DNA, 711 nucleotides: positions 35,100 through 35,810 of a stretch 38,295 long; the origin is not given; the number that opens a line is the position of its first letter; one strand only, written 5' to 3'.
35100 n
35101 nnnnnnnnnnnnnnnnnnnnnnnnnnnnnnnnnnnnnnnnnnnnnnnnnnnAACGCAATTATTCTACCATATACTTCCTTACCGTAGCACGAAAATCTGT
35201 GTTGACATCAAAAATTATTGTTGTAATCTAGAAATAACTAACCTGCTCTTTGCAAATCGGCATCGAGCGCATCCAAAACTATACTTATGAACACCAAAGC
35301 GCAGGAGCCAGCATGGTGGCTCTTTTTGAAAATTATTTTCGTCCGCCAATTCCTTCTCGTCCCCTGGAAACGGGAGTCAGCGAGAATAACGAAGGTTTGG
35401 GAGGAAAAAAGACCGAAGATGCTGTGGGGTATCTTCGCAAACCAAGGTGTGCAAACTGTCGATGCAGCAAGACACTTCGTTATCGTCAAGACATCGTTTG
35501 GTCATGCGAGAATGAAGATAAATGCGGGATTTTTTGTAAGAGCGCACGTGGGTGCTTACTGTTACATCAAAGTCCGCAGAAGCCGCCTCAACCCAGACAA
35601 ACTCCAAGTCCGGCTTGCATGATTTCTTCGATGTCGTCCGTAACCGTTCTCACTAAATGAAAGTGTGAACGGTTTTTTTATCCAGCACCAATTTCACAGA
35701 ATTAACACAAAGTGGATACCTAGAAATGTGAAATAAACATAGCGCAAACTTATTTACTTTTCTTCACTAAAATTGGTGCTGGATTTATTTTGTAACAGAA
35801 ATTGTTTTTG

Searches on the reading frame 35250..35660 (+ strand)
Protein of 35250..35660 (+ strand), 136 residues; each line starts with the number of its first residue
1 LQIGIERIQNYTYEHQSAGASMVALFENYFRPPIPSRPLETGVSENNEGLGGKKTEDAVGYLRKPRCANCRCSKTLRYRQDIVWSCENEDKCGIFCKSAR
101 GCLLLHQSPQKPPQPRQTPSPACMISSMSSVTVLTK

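Call 12: search_protein_families(library=pfam, proteins=[window:35250-35660:+, window:35287-35622:+], max_evalue=1)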
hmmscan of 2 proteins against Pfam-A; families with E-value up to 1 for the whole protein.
window:35250-35660:+ (136 aa): 0 families

window:35287-35622:+ (111 aa): 0 families

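Call 15: find_homologous_proteins(query=window:35250-35657:+, max_evalue=0.01)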
Query window:35250-35657:+ (136 aa): 1 proteins with E <= 0.01 among 3 candidates.
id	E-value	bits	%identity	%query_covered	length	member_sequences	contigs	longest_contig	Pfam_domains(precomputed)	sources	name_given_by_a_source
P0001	1.1e-73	264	100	85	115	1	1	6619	-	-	-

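Call 30: search_protein_representatives(protein=P0001)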
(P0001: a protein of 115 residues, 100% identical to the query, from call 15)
Query: 115 residues. Proteins with E-value up to 0.001 (for the whole library): 2; up to 1e-10: 1; up to 1e-30: 1. The best 2 are listed.
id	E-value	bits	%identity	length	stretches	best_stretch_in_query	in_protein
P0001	1.3e-74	264.0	100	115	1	1-115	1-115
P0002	8.4e-05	38.9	48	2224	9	3-37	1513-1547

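Call 43: search_protein_families(library=ncbifam, proteins=[window:35287-35619:+], max_evalue=10)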
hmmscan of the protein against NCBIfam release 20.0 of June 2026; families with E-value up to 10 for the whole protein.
window:35287-35619:+ (111 aa): 1 family
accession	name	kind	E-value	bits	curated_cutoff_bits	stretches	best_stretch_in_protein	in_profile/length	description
NF003589.0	PRK05254.1-2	equivalog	0.11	12.1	223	1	41-68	158-188/227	uracil-DNA glycosylase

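Call 44: search_protein_families(library=pfam, proteins=[window:35287-35619:+], max_evalue=10)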
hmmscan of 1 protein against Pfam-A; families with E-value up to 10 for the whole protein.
window:35287-35619:+ (111 aa): 0 families

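Call 45: find_homologous_proteins(query=window:35287-35619:+, max_evalue=0.01)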
Query window:35287-35619:+ (111 aa): 1 proteins with E <= 0.01 among 2 candidates.
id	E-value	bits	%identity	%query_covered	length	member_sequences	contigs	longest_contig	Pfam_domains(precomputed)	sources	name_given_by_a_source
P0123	2.5e-69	249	100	100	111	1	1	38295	-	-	-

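Call 48: find_related_loci(query=A2, collection=metagenome_contigs, flank=3000)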
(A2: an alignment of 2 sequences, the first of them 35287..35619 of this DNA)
Query A2 (111 aa) in metagenome_contigs; peptide patterns used: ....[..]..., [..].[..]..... (x = any residue, [..] = any of these).
311 stretches matched a pattern, but none encodes a relative of the query by tblastn (E <= 1e-3).

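Call 49: find_related_loci(query=A2, collection=genome_contigs, flank=3000)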
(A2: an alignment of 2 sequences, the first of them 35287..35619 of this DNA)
Query A2 (111 aa) in genome_contigs; peptide patterns used: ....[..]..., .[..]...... (x = any residue, [..] = any of these).
115 stretches matched a pattern, but none encodes a relative of the query by tblastn (E <= 1e-3).

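Call 55: search_protein_families(library=phrogs, proteins=[window:35287-35619:+, window:35313-35657:+], max_evalue=1)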
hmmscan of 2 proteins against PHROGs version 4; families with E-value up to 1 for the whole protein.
window:35287-35619:+ (111 aa): 0 families

window:35313-35657:+ (115 aa): 0 families

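Call 56: search_protein_families(library=padloc, proteins=[window:35287-35619:+, window:35313-35657:+], max_evalue=1)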
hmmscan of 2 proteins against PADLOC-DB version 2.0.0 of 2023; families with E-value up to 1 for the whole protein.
window:35287-35619:+ (111 aa): 0 families

window:35313-35657:+ (115 aa): 0 families

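Call 57: search_solved_structures(query=window:35287-35619:+, max_evalue=10)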
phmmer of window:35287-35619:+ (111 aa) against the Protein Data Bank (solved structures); distinct sequences matched with E-value up to 10: 1.
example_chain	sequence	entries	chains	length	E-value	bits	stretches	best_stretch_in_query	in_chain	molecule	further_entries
3zoq_A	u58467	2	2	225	0.042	17.5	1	27-83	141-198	URACIL-DNA GLYCOSYLASE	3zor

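Call 58: search_solved_structures(query=window:35287-35619:+, max_evalue=10, show_alignments=2)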
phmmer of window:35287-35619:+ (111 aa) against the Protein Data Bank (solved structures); distinct sequences matched with E-value up to 10: 1.
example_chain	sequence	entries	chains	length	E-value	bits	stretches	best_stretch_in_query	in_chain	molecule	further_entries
3zoq_A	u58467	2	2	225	0.042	17.5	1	27-83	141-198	URACIL-DNA GLYCOSYLASE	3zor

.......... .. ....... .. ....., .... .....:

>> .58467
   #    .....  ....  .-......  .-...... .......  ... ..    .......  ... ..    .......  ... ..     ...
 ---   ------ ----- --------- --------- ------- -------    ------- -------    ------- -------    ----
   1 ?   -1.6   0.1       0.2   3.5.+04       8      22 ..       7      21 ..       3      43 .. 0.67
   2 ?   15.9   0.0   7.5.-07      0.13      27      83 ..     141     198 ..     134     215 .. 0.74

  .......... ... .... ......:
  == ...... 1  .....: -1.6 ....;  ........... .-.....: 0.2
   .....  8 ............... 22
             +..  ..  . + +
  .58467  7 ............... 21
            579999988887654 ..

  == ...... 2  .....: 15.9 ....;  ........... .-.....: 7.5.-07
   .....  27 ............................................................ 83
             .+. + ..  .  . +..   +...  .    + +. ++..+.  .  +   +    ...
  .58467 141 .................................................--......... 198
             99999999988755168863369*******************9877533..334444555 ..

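Call 61: search_solved_structures(query=A2, max_evalue=10, show_alignments=3)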
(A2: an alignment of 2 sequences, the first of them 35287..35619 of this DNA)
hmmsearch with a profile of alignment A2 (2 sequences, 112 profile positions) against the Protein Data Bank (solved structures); distinct sequences matched with E-value up to 10: 1.
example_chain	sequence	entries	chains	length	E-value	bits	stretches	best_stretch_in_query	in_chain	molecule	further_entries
3zoq_A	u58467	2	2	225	0.89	13.4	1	28-71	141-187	URACIL-DNA GLYCOSYLASE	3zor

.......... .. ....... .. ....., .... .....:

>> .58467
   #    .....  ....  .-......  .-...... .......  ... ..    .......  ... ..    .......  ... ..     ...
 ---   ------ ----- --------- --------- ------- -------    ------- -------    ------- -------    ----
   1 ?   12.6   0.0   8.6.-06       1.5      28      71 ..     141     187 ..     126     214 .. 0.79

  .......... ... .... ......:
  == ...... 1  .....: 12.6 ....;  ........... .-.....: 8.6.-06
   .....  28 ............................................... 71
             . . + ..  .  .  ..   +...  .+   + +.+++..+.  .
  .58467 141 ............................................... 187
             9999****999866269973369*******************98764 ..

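Call 64: predict_structure(protein=window:35287-35619:+)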
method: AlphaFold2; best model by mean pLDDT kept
length: 111 residues; sequences in the alignment: 1
mean_pLDDT: 51.0   pTM: 0.24
mean pLDDT of the five models: 51.0, 48.0, 45.6, 43.6, 38.3
residues with pLDDT >= 90: 0; 70-90: 12; 50-70: 48; < 50: 51
segments of 3 or more residues with pLDDT < 50: 24-59, 71-75, 109-111
pLDDT, mean of each block of 10 residues (from residue 1): 62 79 48 35 32 41 55 49 54 55 51 45
secondary structure, 60 per line:
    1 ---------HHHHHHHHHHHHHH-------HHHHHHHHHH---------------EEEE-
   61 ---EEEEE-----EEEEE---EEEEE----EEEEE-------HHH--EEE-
elements in order: H10-23 H31-40 E56-59 E64-68 E74-78 E82-86 E91-95 E108-110

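Call 65: search_dna_similar(query=window:35287-35619:+, collection=phages, mode=protein, max_evalue=1, max_rows=10)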
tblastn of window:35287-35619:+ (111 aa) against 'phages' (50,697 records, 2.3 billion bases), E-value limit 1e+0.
No match.

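Call 66: search_dna_similar(query=window:35287-35619:+, collection=plasmids, mode=protein, max_evalue=1, max_rows=10)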
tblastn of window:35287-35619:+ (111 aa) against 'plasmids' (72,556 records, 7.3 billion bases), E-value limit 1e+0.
No match.

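Call 67: find_related_loci(query=window:35287-35619:+, collection=viral_contigs, flank=3000)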
Query window:35287-35619:+ (111 aa) in viral_contigs; peptide patterns used: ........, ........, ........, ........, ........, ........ (x = any residue, [..] = any of these).
8 stretches matched a pattern, but none encodes a relative of the query by tblastn (E <= 1e-3).

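Call 80: find_related_loci(query=window:35287-35619:+, collection=genome_contigs, flank=3000)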
Query window:35287-35619:+ (111 aa) in genome_contigs; peptide patterns used: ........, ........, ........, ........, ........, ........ (x = any residue, [..] = any of these).
107 stretches matched a pattern, but none encodes a relative of the query by tblastn (E <= 1e-3).
